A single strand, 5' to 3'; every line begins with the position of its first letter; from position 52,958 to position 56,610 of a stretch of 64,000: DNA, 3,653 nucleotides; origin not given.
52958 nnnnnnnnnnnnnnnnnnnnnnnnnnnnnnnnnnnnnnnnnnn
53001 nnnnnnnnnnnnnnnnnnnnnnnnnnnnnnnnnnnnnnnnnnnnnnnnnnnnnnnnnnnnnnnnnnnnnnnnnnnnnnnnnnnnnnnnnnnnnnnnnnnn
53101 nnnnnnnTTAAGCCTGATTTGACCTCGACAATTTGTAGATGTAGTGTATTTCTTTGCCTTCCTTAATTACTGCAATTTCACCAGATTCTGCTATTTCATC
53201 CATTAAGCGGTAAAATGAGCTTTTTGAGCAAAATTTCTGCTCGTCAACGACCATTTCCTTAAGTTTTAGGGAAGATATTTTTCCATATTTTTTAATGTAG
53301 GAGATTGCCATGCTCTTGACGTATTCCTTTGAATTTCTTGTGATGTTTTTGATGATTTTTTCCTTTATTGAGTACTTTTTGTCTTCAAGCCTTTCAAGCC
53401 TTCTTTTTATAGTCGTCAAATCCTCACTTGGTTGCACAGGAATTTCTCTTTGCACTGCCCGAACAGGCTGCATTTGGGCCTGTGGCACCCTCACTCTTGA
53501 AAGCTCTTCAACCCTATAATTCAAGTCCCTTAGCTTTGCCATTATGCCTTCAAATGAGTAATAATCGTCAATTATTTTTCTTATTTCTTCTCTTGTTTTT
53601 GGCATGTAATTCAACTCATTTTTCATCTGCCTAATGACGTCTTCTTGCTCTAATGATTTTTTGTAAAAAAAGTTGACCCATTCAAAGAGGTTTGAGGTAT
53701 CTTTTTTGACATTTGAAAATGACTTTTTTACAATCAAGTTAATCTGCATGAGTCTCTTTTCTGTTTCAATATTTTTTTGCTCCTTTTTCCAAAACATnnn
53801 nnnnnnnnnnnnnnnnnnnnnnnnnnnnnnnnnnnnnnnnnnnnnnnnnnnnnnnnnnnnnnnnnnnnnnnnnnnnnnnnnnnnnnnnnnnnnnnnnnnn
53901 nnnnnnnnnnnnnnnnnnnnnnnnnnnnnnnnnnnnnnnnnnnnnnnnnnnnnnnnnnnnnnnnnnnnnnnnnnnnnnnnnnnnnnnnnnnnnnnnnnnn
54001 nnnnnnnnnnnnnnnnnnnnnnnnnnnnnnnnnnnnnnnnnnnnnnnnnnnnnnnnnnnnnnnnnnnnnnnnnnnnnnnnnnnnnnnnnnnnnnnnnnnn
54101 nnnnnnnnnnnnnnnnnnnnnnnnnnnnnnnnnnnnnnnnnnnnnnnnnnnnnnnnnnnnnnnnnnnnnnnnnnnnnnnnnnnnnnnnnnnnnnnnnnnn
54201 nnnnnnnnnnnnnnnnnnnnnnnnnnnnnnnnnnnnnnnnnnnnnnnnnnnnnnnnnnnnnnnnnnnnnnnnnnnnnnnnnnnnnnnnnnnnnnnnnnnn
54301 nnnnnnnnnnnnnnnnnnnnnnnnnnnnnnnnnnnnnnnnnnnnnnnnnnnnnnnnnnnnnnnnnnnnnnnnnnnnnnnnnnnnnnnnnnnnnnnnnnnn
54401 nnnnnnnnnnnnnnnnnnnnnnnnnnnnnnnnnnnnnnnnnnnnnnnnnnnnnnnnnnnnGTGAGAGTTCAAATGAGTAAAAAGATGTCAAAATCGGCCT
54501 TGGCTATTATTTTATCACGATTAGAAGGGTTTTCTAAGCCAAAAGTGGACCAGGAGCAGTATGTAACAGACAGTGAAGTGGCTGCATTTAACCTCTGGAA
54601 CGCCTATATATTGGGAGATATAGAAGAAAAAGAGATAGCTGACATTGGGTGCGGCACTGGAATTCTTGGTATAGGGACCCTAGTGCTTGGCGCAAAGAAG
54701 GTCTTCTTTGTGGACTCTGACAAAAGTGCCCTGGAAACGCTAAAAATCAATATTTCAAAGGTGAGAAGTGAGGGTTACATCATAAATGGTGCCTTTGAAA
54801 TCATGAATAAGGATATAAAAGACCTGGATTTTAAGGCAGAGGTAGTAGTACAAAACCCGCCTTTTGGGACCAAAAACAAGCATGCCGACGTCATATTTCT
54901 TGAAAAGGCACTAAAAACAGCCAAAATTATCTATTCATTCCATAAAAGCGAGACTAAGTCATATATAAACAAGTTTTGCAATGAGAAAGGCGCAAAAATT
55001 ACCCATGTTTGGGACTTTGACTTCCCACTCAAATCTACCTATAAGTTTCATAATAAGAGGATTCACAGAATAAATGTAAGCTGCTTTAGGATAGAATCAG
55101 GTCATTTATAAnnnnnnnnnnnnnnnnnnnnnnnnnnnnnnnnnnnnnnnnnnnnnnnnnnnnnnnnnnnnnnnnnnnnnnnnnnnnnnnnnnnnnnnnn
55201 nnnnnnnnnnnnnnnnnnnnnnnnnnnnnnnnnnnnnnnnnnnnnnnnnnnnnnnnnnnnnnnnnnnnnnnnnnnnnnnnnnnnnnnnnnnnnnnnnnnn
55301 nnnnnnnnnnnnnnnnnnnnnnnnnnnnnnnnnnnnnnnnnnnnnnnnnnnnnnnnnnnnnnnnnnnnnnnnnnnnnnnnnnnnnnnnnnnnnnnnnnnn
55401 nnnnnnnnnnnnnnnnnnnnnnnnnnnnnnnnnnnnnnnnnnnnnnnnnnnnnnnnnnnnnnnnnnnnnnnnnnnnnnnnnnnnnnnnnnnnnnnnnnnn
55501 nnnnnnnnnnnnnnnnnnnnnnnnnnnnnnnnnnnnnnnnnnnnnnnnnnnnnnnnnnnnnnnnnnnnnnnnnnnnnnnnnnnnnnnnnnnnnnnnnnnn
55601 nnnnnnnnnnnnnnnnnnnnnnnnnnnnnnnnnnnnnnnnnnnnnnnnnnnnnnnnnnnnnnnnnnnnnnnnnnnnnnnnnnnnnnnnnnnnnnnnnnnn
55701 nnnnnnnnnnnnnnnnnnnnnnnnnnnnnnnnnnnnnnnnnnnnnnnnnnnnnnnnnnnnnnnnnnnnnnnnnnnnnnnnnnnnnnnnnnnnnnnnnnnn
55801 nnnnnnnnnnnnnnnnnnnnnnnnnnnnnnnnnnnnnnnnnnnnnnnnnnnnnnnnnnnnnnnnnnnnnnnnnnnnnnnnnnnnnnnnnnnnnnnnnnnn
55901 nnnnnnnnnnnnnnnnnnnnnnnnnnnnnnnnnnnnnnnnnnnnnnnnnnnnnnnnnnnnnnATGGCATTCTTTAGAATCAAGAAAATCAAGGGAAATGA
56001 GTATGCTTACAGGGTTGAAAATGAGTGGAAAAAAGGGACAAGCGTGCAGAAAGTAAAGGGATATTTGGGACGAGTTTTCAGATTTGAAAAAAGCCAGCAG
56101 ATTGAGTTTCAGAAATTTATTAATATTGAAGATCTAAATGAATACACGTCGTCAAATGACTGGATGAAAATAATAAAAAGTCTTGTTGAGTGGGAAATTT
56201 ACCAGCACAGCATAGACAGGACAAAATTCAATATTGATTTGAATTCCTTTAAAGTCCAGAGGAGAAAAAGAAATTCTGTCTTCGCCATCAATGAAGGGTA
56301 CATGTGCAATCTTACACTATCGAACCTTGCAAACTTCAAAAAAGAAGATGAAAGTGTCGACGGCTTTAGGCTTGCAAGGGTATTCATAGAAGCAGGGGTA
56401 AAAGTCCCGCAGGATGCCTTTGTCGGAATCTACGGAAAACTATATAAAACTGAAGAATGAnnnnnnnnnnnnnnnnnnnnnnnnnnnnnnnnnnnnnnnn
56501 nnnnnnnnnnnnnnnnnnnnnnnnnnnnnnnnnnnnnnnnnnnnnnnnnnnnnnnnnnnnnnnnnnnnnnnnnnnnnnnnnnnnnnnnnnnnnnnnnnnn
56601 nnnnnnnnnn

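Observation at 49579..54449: Plasmid/provirus-like island: ImmA-like protease, Zn-ribbon, tyrosine recombinase, two wHTH proteins, AT-rich block and iterons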

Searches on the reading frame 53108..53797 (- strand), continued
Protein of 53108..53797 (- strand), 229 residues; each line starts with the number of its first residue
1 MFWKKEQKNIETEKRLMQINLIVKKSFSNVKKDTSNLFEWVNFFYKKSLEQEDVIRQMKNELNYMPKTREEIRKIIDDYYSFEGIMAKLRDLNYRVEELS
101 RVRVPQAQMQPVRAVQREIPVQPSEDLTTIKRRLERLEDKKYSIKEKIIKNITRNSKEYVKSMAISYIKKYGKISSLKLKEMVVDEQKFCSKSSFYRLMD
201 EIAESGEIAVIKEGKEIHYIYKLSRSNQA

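Call 75: search_protein_representatives(alignment_id=A1)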
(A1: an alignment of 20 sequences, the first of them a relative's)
Query: 20 sequences, 224 profile positions. Proteins with E-value up to 0.001 (for the whole library): 430; up to 1e-10: 280; up to 1e-30: 181. The best 150 are listed.
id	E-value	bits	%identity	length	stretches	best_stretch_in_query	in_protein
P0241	6.9e-100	349.6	-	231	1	1-223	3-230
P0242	1.7e-79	282.9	-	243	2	88-223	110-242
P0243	7.3e-76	271.0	-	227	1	8-222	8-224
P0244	2.2e-71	256.4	-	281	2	58-213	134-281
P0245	1.0e-67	244.4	-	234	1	9-223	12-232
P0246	3.0e-67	242.8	-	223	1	11-222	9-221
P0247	3.0e-66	239.6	-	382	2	80-221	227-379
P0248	3.2e-65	236.2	-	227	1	1-222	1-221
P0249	1.1e-64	234.4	-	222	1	1-222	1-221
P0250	2.2e-64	233.4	-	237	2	49-223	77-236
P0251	1.6e-63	230.7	-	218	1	1-222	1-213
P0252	5.6e-63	228.9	-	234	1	2-222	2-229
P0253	2.9e-62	226.5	-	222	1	1-222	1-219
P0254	4.5e-62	225.9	-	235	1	1-223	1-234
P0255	7.6e-62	225.1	-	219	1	1-223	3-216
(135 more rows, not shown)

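Call 79: search_protein_families(library=pfam, proteins=[L022:13352-14278:-, L022:14916-15392:+, L022:15960-16544:-, L022:16672-16926:-, L022:16932-17198:-, L022:17788-18402:+, L022:18448-18672:-, L022:18669-18878:-, L022:19042-19359:+, L022:19343-19543:-], max_evalue=0.01)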
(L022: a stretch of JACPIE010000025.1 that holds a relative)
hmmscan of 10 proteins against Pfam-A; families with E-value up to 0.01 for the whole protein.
L022:13352-14278:- (308 aa): 3 families
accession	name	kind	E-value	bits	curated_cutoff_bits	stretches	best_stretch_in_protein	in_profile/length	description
PF00149.33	Metallophos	-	4.4e-15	57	21.5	1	1-226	1-190/191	Calcineurin-like phosphoesterase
PF14582.11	Metallophos_3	-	3.6e-13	49.9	28.2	1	2-247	7-240/259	Metallophosphoesterase, calcineurin superfamily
PF12850.12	Metallophos_2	-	7.7e-07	29.7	27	1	92-265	50-152/154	Calcineurin-like phosphoesterase superfamily domain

L022:14916-15392:+ (158 aa): 0 families

L022:15960-16544:- (194 aa): 0 families

L022:16672-16926:- (84 aa): 1 family
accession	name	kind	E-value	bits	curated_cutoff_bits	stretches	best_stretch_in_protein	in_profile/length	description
PF05016.21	ParE_toxin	-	1.5e-11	45.2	23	1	6-80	2-86/89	ParE toxin of type II toxin-antitoxin system, parDE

L022:16932-17198:- (88 aa): 2 families
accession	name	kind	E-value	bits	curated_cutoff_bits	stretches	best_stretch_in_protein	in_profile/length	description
PF10884.14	DUF2683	-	0.00022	21.8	27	1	26-82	3-65/66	Protein of unknown function (DUF2683)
PF25708.1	Phage_T7_Gp5_9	-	0.00064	20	24.5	0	4-19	2-18/46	Phage T7 gp5.9 RecBCD inhibitor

L022:17788-18402:+ (204 aa): 1 family
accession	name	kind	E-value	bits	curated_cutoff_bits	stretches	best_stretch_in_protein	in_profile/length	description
PF00226.36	DnaJ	-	3.2e-22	78.8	27.8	1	3-62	1-63/63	DnaJ domain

L022:18448-18672:- (74 aa): 1 family
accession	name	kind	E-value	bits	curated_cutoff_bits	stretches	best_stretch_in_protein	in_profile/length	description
PF07927.17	HicA_toxin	-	8.3e-18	64.7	27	1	10-65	3-58/58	HicA toxin of bacterial toxin-antitoxin,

L022:18669-18878:- (69 aa): 2 families
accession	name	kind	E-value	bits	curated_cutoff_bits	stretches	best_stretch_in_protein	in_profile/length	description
PF15919.11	HicB_lk_antitox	-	6.4e-11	42.9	27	1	8-54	3-51/123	HicB_like antitoxin of bacterial toxin-antitoxin system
PF21748.3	UPF0150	-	2.1e-06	28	27.3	1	14-50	17-53/64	UPF0150-like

L022:19042-19359:+ (105 aa): 0 families

L022:19343-19543:- (66 aa): 0 families

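Call 83: find_related_loci(query=A1, collection=viral_contigs, flank=8000)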
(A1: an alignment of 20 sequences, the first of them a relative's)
Query A1 (229 aa) in viral_contigs; peptide patterns used: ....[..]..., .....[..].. (x = any residue, [..] = any of these).
64 stretches matched a pattern, but none encodes a relative of the query by tblastn (E <= 1e-3).

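Call 84: search_dna_similar(query=window:53108-53797:-, collection=plasmids, mode=protein, max_evalue=0.001, max_rows=5)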
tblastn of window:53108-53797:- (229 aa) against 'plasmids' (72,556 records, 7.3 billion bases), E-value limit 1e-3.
No match.

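Call 85: search_dna_similar(query=window:53108-53797:-, collection=phages, mode=protein, max_evalue=0.001, max_rows=5)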
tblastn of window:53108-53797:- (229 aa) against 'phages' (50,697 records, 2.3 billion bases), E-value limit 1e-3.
No match.

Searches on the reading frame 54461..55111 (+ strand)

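Call 4: search_protein_families(library=pfam, proteins=[window:54461-55111:+], max_evalue=0.1)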
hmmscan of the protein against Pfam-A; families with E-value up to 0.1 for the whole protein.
window:54461-55111:+ (216 aa): 9 families
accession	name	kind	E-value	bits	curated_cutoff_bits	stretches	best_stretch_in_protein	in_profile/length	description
PF03602.21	Cons_hypoth95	-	1e-12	48.6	24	1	41-167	31-158/182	Conserved hypothetical protein 95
PF05175.20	MTS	-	7.6e-11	42.4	23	1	55-145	31-118/170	Methyltransferase small domain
PF06325.19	PrmA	-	3.2e-10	40.4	22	1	55-132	161-233/296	Ribosomal protein L11 methyltransferase (PrmA)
PF13649.12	Methyltransf_25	-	0.00031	21.8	27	1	59-126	1-62/97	Methyltransferase domain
PF13847.12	Methyltransf_31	-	0.0047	17.1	27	1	57-159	5-99/145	Methyltransferase domain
PF10294.15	Methyltransf_16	-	0.0055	16.9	21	1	54-100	45-91/174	Lysine methyltransferase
PF11605.14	Vps36_ESCRT-II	-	0.029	15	24.1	0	72-103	38-69/92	Vacuolar protein sorting protein 36 Vps36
PF01170.24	UPF0020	-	0.044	13.9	22.3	0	82-140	80-136/197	RMKL-like, methyltransferase domain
PF08241.18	Methyltransf_11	-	0.098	13.7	21.2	0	61-127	2-59/95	Methyltransferase domain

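Call 10: search_protein_families(library=ncbifam, proteins=[window:54461-55111:+], max_evalue=0.1)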
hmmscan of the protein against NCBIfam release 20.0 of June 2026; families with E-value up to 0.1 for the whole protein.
window:54461-55111:+ (216 aa): 27 families (the best 25 are shown)
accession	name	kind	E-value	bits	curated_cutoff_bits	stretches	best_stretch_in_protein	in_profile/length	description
TIGR00095.1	TIGR00095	equivalog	1.7e-12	47.4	117.5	1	45-165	43-166/194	16S rRNA (guanine(966)-N(2))-methyltransferase RsmD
TIGR00406.1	prmA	equivalog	7.3e-10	38.7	183.15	1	54-132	158-232/288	50S ribosomal protein L11 methyltransferase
NF001785.0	PRK00517.2-2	equivalog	8.4e-08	31.7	188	1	53-101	143-191/282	50S ribosomal protein L11 methyltransferase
TIGR03534.1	RF_mod_PrmC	equivalog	4.6e-07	29.5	199.1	1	55-137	88-168/253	peptide chain release factor N(5)-glutamine methyltransferase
NF011528.0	PRK14968.1-2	equivalog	6.1e-07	29.1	171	1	57-136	40-118/205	putative methyltransferase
TIGR00536.1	hemK_fam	subfamily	1.3e-06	27.7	115.5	1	55-142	114-199/286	HemK family protein methyltransferase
NF011577.0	PRK15001.1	equivalog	1.5e-06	27.4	468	1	55-148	228-321/378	23S rRNA (guanine(1835)-N(2))-methyltransferase RlmG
NF011529.0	PRK14968.1-3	equivalog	3.3e-06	26.7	162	1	53-139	32-112/198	putative methyltransferase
NF001786.0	PRK00517.2-4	equivalog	3.8e-06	26.2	327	1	54-101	142-188/277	50S ribosomal protein L11 methyltransferase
TIGR02469.1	CbiT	equivalog_domain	1.2e-05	25.6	78.3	1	55-123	19-90/124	precorrin-6Y C5,15-methyltransferase (decarboxylating) subunit CbiT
NF001556.0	PRK00377.1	equivalog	1.4e-05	24.9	238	1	35-113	23-103/198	cobalt-precorrin-6Y C(15)-methyltransferase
TIGR01983.1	UbiG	equivalog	9.8e-05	21.8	102.95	1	47-118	45-113/228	bifunctional 2-polyprenyl-6-hydroxyphenol methylase/3-demethylubiquinol 3-O-methyltransferase UbiG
TIGR01177.1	TIGR01177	hypoth_equivalog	0.0012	18.3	316.55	1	57-144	184-267/330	TIGR01177 family methyltransferase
NF001790.0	PRK00517.3-3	equivalog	0.0012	18.3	269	1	57-132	124-198/262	50S ribosomal protein L11 methyltransferase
NF043040.1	corrin_prot_MT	hypoth_equivalog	0.0016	17.9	180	1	55-103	41-88/216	corrinoid protein-associated methyltransferase CpaM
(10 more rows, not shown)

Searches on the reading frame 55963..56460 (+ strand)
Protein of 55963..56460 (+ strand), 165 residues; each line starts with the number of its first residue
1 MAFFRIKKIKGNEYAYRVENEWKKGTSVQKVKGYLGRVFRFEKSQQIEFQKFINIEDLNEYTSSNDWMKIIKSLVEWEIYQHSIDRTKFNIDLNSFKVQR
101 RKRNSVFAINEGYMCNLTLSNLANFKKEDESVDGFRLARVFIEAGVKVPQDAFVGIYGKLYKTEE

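Call 4: search_protein_families(library=pfam, proteins=[window:55963-56460:+], max_evalue=0.1)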
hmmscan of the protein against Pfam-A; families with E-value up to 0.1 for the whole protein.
window:55963-56460:+ (165 aa): 1 family
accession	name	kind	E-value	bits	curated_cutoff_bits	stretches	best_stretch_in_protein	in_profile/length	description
PF02115.23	Rho_GDI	-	0.0053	16.8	26.5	1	84-158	71-142/193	RHO protein GDP dissociation inhibitor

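Call 10: search_protein_families(library=ncbifam, proteins=[window:55963-56460:+], max_evalue=0.1)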
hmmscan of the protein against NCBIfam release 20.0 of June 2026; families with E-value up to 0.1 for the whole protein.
window:55963-56460:+ (165 aa): 1 family
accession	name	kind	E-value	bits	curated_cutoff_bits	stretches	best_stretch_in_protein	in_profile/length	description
NF052313.1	T9SS_RR_PorX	equivalog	0.0067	15.2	300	1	43-108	125-188/513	T9SS response regulator signal transducer PorX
